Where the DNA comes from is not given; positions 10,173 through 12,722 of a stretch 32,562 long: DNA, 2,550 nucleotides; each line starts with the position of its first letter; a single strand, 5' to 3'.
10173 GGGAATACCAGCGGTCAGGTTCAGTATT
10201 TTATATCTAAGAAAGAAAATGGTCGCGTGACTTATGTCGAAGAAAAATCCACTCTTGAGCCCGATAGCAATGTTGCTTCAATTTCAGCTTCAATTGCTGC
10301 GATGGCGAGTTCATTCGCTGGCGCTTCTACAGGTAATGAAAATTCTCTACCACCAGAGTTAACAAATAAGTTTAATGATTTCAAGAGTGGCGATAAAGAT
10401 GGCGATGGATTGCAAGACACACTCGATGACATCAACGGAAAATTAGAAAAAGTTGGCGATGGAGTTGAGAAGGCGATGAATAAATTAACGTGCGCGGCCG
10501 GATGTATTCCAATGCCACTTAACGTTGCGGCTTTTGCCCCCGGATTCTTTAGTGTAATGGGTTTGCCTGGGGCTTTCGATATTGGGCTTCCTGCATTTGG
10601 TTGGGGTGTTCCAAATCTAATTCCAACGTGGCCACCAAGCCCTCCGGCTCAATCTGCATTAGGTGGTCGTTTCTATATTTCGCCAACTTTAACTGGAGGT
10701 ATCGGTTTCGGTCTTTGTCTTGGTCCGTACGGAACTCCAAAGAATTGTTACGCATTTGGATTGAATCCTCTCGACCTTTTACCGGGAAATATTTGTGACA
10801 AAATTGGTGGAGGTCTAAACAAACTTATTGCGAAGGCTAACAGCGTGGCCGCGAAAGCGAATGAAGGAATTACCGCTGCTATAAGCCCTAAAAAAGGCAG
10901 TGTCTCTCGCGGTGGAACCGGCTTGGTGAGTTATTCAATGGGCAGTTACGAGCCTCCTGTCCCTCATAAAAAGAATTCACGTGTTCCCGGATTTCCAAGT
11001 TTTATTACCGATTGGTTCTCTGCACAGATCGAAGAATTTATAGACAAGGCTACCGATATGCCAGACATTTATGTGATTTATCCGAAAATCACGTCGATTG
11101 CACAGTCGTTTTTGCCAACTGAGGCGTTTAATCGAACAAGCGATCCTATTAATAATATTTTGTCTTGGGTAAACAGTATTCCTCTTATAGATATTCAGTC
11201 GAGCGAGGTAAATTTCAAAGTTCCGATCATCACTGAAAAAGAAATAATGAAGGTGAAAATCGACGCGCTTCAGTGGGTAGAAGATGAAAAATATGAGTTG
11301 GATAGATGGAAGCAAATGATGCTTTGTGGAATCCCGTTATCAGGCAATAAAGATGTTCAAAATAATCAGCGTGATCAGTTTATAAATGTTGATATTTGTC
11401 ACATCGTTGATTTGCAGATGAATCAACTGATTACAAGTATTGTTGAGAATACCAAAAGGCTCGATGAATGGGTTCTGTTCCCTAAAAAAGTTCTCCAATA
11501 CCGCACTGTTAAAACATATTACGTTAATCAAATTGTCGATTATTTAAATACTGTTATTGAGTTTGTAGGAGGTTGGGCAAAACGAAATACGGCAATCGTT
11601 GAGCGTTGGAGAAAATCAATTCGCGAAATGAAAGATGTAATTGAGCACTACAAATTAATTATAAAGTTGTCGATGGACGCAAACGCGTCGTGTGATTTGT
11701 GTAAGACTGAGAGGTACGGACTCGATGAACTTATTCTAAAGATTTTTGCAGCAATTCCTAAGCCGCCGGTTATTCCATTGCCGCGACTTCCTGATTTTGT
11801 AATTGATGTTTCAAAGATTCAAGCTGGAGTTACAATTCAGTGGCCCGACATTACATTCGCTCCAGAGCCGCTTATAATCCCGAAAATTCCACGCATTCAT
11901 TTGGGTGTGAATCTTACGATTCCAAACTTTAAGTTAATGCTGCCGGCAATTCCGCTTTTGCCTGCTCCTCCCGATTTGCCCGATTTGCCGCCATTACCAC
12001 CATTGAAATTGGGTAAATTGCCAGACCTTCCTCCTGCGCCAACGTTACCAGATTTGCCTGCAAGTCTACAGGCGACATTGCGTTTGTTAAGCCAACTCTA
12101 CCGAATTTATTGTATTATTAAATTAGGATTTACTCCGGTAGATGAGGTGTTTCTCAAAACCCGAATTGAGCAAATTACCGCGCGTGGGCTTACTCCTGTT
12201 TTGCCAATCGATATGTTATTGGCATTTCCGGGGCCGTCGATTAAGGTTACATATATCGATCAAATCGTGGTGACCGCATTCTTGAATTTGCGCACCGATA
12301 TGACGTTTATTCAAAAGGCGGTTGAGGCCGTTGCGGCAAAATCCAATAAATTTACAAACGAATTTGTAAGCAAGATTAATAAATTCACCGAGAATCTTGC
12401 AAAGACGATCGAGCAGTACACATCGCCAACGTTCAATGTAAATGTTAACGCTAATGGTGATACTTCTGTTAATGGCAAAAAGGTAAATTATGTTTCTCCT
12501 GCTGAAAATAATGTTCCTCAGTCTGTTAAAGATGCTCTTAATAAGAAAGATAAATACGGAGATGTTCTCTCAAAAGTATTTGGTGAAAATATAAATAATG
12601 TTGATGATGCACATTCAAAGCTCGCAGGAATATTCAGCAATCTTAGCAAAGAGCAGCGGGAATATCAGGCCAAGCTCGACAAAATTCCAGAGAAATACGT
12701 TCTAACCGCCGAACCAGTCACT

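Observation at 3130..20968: Pilin, 4,280-aa SLH-anchored giant protein and four Cys-tailed secreted proteins: a candidate uncharacterised cell-surface apparatus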

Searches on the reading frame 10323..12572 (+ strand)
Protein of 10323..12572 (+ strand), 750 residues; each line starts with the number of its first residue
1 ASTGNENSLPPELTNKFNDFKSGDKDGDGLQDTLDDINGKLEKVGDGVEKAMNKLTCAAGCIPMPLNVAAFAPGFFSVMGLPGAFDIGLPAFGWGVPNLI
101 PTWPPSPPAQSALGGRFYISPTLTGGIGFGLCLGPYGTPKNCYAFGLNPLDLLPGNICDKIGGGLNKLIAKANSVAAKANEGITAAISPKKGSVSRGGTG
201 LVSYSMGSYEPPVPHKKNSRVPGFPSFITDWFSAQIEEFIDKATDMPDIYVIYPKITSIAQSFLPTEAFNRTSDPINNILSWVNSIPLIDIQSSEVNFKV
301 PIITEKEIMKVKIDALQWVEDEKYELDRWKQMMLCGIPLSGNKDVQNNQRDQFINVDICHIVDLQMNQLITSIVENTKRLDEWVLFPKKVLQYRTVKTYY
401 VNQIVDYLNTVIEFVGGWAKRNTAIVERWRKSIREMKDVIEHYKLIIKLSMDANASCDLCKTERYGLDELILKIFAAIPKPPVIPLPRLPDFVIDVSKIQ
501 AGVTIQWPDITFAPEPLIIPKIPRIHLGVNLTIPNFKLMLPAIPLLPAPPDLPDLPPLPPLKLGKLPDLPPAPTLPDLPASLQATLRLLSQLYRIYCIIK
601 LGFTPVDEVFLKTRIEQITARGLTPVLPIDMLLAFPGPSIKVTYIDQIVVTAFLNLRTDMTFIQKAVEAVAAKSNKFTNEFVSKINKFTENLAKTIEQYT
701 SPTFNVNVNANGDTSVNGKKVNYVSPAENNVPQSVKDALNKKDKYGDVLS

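Call 52: search_protein_representatives(protein=window:10323-12572:+)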
Query: 750 residues. Proteins with E-value up to 0.001 (for the whole library): 408; up to 1e-10: 347; up to 1e-30: 234. The best 150 are listed.
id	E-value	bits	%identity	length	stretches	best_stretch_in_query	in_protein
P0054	0.0e+00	1207.2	70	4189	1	2-724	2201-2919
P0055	4.4e-268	908.1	55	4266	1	5-717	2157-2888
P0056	1.8e-245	833.3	52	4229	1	4-711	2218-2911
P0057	2.7e-211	720.3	47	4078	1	9-717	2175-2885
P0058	9.8e-184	629.2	43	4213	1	6-739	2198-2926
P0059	4.9e-173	593.8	46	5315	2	5-699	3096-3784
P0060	7.0e-166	570.1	47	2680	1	17-605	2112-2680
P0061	2.2e-161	555.3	44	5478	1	6-726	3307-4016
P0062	4.3e-149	514.6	41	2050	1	43-701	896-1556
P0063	5.2e-148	511.0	38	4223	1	5-720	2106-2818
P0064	2.2e-145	502.4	39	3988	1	27-709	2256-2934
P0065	3.0e-142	492.0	38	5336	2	277-690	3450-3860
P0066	3.8e-141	488.4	38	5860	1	22-699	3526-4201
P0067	1.3e-139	483.3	40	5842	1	29-730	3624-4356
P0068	4.0e-139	481.7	40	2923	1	16-728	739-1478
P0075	4.0e-132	458.5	40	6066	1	36-693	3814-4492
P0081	9.1e-123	427.6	37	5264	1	10-691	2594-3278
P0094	1.6e-106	373.9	34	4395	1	14-689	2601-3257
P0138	1.5e-91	324.4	32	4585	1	8-722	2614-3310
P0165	1.9e-69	251.3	30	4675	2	358-701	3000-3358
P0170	5.8e-67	243.0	31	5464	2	276-707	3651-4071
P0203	2.3e-50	188.2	30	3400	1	28-686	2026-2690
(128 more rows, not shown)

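Call 61: find_homologous_proteins(query=window:10455-12452:+, max_evalue=1e-10)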
Query window:10455-12452:+ (666 aa): 1 proteins with E <= 1e-10 among 7403 candidates.
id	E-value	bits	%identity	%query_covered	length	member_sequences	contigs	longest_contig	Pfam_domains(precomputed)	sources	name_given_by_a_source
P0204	2.1e-244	831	55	95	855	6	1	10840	-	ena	-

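Call 69: search_solved_structures(query=A3, max_evalue=10)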
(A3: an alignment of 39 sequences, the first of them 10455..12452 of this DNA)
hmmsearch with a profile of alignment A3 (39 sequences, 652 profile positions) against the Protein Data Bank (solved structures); distinct sequences matched with E-value up to 10: 3.
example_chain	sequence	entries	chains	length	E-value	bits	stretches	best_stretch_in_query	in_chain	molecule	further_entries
6y04_A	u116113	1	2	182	0.58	11.5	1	261-296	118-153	Carbonic anhydrase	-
2irp_A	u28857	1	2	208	1.6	10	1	202-281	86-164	Putative aldolase class 2 protein aq_1979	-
6kgx_b8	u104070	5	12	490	2.3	9.5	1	487-508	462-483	LRC2 | Phycobilisome 32.1 kDa linker polypeptide, phycocyanin-associated, rod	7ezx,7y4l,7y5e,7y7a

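Call 75: list_cluster_members(proteins=[P0054, P0059, P0066, P0075, P0081, P0094, P0138, P0165, P0170, P0203])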
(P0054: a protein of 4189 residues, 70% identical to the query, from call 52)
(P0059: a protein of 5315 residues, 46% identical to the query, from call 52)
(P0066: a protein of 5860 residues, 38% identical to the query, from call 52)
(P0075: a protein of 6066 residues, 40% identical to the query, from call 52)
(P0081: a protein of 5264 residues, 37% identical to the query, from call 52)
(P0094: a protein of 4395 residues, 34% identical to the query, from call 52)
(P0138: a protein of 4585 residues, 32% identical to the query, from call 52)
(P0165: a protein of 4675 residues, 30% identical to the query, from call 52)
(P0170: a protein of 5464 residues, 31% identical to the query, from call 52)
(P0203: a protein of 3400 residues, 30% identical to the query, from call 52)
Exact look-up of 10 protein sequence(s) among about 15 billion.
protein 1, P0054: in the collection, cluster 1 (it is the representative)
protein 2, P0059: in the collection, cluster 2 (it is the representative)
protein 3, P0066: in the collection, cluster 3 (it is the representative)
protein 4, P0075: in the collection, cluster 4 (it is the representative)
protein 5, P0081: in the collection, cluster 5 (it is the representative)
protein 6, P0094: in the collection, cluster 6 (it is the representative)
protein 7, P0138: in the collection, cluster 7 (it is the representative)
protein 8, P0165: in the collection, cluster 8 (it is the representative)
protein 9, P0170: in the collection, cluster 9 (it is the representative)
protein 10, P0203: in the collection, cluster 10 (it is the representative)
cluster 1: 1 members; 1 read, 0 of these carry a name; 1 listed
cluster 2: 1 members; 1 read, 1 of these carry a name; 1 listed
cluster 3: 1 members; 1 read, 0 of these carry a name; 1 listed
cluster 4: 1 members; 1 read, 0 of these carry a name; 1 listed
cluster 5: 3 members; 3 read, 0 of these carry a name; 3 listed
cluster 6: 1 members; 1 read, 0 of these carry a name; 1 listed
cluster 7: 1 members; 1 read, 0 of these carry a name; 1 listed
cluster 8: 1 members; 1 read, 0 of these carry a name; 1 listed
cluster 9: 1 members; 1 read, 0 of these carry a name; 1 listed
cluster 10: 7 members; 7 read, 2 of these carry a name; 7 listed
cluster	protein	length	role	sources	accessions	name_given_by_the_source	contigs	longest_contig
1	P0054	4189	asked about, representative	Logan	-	-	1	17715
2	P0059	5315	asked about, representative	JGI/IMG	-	uncharacterized repeat protein (TIGR01451 family)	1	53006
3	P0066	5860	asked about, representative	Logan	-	-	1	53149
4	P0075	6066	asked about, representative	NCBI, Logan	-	-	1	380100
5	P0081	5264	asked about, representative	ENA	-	-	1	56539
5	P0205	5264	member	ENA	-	-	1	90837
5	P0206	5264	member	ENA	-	-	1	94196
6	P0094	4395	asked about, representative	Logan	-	-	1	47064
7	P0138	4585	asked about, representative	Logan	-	-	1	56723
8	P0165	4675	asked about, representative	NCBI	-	-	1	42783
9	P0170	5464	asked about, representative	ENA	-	-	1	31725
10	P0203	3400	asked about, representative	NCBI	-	-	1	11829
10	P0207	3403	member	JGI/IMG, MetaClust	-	\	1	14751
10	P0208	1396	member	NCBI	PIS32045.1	hypothetical protein COT40_02150, partial [Candidatus Peregrinibacteria bacterium ...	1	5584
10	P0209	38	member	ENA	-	-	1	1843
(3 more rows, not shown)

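Call 88: predict_structure(alignment_id=A5)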
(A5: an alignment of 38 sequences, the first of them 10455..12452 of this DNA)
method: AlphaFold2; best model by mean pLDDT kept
length: 666 residues; sequences in the alignment: 38
mean_pLDDT: 69.0   pTM: 0.46
mean pLDDT of the five models: 69.0, 68.7, 64.0, 63.8, 63.3
residues with pLDDT >= 90: 84; 70-90: 290; 50-70: 151; < 50: 141
segments of 3 or more residues with pLDDT < 50: 1-19, 59-62, 110-175, 219-227, 590-615, 656-666
pLDDT, mean of each block of 10 residues (from residue 1): 38 40 81 69 83 58 61 87 88 87 71 44 40 35 28 29 34 47 75 78 74 53 49 67 74 89 94 96 90 66 55 86 95 95 90 87 86 88 86 77 67 52 60 72 80 68 86 89 75 82 90 82 83 78 75 71 88 72 57 35 32 48 74 74 68 47 35
secondary structure, 60 per line:
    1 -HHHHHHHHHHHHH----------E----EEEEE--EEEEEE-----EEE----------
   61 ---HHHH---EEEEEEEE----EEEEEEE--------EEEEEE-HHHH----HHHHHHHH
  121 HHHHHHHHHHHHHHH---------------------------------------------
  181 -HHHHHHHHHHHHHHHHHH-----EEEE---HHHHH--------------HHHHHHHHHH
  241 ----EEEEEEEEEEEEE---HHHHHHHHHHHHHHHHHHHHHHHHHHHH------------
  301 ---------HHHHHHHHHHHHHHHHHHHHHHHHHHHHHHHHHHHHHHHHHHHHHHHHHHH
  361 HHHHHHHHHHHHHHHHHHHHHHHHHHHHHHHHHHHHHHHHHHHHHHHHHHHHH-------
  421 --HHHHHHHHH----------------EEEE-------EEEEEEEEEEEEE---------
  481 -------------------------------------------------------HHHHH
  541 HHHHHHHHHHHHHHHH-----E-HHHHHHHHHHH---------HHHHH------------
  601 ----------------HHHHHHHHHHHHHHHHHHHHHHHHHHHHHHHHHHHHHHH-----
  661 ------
elements in order (helices of 4 or more, strands of 3 or more residues): H2-14 E30-34 E37-42 E48-50 H64-67 E71-78 E83-89 E98-103 H105-108 H113-135 H182-199 E205-208 H212-216 H231-240 E245-257 H261-288 H310-413 H423-431 E448-451 E459-471 H536-556 H564-574 H584-588 H617-655

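Call 90: fold_search(model_id=the predicted structure, library=pdb)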
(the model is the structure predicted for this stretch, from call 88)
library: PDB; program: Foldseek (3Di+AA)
matches with E <= 10: 47; with E <= 0.001: 0
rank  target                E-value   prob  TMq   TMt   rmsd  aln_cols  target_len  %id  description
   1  6e8g_AA               1.7e+00  0.11  0.10  0.30  17.8       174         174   11  CryoEM reconstruction of IST1-CHMP1B copolymer filament bound to ssDNA at 2.9 Angstrom resolution (released 2018-08-15)
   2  6tz4_02               2.3e+00  0.08  0.09  0.28  17.7       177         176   12  CryoEM reconstruction of membrane-bound ESCRT-III filament composed of CHMP1B+IST1 (right-handed) (released 2020-04-08)
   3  3jc1_Ab               2.3e+00  0.06  0.08  0.23  17.5       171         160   11  Electron cryo-microscopy of the IST1-CHMP1B ESCRT-III copolymer (released 2015-12-16)
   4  3nm7_D                2.4e+00  0.07  0.04  0.28  13.3        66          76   14  Crystal Structure of Borrelia burgdorferi Pur-alpha (released 2010-10-06)
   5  7r81_s1               2.6e+00  0.09  0.05  0.21  18.9        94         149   17  Structure of the translating Neurospora crassa ribosome arrested by cycloheximide (released 2021-12-01)
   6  4fla_C                2.8e+00  0.12  0.10  0.35   9.7       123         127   15  Crystal structure of human RPRD1B, carboxy-terminal domain (released 2012-08-22)
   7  3nm7_C                2.8e+00  0.06  0.05  0.29  12.2        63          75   11  Crystal Structure of Borrelia burgdorferi Pur-alpha (released 2010-10-06)
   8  1tjl_A                2.9e+00  0.20  0.10  0.41  12.3       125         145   13  Crystal structure of transcription factor DksA from E. coli (released 2004-09-07)
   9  3nm7_B                2.9e+00  0.06  0.04  0.28  13.3        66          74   14  Crystal Structure of Borrelia burgdorferi Pur-alpha (released 2010-10-06)
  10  3nm7_A                3.3e+00  0.05  0.04  0.25  12.5        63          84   14  Crystal Structure of Borrelia burgdorferi Pur-alpha (released 2010-10-06)
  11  9ux7_A                3.5e+00  0.02  0.09  0.11  42.1       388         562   11  CryoEM Structure of LmuAB-DNA complex (released 2026-03-25)
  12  3n8b_B                3.9e+00  0.05  0.04  0.29  13.2        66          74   11  Crystal Structure of Borrelia burgdorferi Pur-alpha (released 2010-10-06)
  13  8gn6_A                4.7e+00  0.08  0.05  0.06   4.1        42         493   19  Crystallization of Sialidase from Porphyromonas gingivalis (released 2023-04-19)
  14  6tz9_A                4.7e+00  0.04  0.08  0.26  16.5       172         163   12  CryoEM reconstruction of membrane-bound ESCRT-III filament composed of CHMP1B only (released 2020-04-08)
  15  9fqr_Fd               5.0e+00  0.03  0.10  0.21  48.7       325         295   12  96-nm repeat of axonemal doublet microtubules from bovine sperm (released 2025-03-26)
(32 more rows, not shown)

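Call 92: fold_search(model_id=the predicted structure, library=viral)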
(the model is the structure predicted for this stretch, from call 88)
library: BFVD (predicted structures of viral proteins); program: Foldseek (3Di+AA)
matches with E <= 10: 114; with E <= 0.001: 0
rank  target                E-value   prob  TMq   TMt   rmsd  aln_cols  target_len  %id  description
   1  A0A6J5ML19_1          1.8e-01  0.08  0.08  0.05  53.2       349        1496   10  Helicase, C-terminal [uncultured Caudovirales phage]
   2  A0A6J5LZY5            2.1e-01  0.13  0.10  0.07  53.9       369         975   13  Uncharacterized protein [uncultured Caudovirales phage]
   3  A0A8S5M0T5            2.5e-01  0.16  0.08  0.22  17.6       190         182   13  DUF4406 domain-containing protein [Siphoviridae sp. ctLAw30]
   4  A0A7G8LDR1            5.4e-01  0.14  0.10  0.26  15.5       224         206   12  (no name in the UniProt tables at hand)
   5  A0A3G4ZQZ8            6.4e-01  0.07  0.11  0.10  39.5       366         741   13  Uncharacterized protein [Terrestrivirus sp.]
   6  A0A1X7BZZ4            8.2e-01  0.28  0.14  0.32  13.0       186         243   13  (no name in the UniProt tables at hand)
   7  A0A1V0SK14            8.2e-01  0.21  0.05  0.12  10.3        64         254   14  Uncharacterized protein [Klosneuvirus KNV1]
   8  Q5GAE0                8.2e-01  0.10  0.13  0.08  79.9       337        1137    9  Methyl-accepting transducer domain-containing protein [Grouper iridovirus]
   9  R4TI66                8.2e-01  0.06  0.09  0.09  32.9       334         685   10  (no name in the UniProt tables at hand)
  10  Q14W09                1.2e+00  0.03  0.10  0.11  46.1       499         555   11  ORF97 [Ranid herpesvirus 2]
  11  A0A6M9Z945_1          1.2e+00  0.01  0.06  0.04  55.2       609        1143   10  RNA-directed RNA polymerase (Fragment) [Riboviria sp.]
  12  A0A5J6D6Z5            1.5e+00  0.06  0.08  0.16  47.8       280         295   12  MazG-like nucleotide pyrophosphohydrolase [Streptomyces phage Zuko]
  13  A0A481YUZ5            1.5e+00  0.06  0.11  0.16  37.3       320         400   10  Uncharacterized protein [Marseillevirus LCMAC103]
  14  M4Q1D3                1.5e+00  0.02  0.05  0.12  26.6       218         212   14  (no name in the UniProt tables at hand)
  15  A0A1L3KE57            1.5e+00  0.01  0.07  0.06  56.2       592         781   12  (no name in the UniProt tables at hand)
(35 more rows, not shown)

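Call 107: find_encoding_contigs(protein=P0055, flank=10000, max_places=2)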
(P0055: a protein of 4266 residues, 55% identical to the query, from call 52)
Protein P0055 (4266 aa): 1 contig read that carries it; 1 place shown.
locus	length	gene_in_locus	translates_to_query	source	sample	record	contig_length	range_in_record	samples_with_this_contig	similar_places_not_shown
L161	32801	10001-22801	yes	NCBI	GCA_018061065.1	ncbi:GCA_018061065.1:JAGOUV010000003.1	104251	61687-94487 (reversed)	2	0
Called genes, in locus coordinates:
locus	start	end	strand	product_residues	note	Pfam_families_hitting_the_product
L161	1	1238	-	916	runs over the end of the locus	-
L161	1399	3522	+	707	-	PF05226:CHASE2, PF00211:Guanylate_cyc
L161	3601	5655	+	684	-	-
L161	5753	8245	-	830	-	PF01551:Peptidase_M23, PF11617:Cu-binding_MopE (faint)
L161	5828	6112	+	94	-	-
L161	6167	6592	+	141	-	-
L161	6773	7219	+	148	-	-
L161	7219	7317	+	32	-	-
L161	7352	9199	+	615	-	-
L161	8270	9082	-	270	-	-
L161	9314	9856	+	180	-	PF07963:N_methyl (weak)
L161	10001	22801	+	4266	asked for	PF00395:SLH (faint), PF01839:FG-GAP (faint), PF13517:FG-GAP_3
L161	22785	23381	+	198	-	-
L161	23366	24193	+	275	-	-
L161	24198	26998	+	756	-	-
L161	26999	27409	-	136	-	PF09391:DUF2000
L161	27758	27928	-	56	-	PF12728:HTH_17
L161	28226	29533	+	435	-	-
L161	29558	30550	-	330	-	PF00459:Inositol_P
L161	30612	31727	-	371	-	PF00924:MS_channel_2nd, PF21082:MS_channel_3rd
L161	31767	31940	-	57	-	-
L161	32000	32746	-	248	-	PF01411:tRNA-synt_2c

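Call 108: find_encoding_contigs(protein=P0056, flank=10000, max_places=2)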
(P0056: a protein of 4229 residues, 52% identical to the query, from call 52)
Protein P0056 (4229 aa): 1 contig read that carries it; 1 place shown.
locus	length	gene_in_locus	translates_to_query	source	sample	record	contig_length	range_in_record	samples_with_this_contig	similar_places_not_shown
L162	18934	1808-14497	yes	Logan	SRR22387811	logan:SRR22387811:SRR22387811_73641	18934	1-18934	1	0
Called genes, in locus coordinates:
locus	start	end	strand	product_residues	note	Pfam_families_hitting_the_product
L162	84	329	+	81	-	PF21956:DUF6922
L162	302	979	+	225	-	PF08843:AbiEii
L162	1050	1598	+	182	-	PF07963:N_methyl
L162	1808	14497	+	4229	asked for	PF18565:Glyco_hydro2_C5 (faint), PF13517:FG-GAP_3 (weak), PF00395:SLH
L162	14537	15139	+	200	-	-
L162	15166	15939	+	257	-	-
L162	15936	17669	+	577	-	-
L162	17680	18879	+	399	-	-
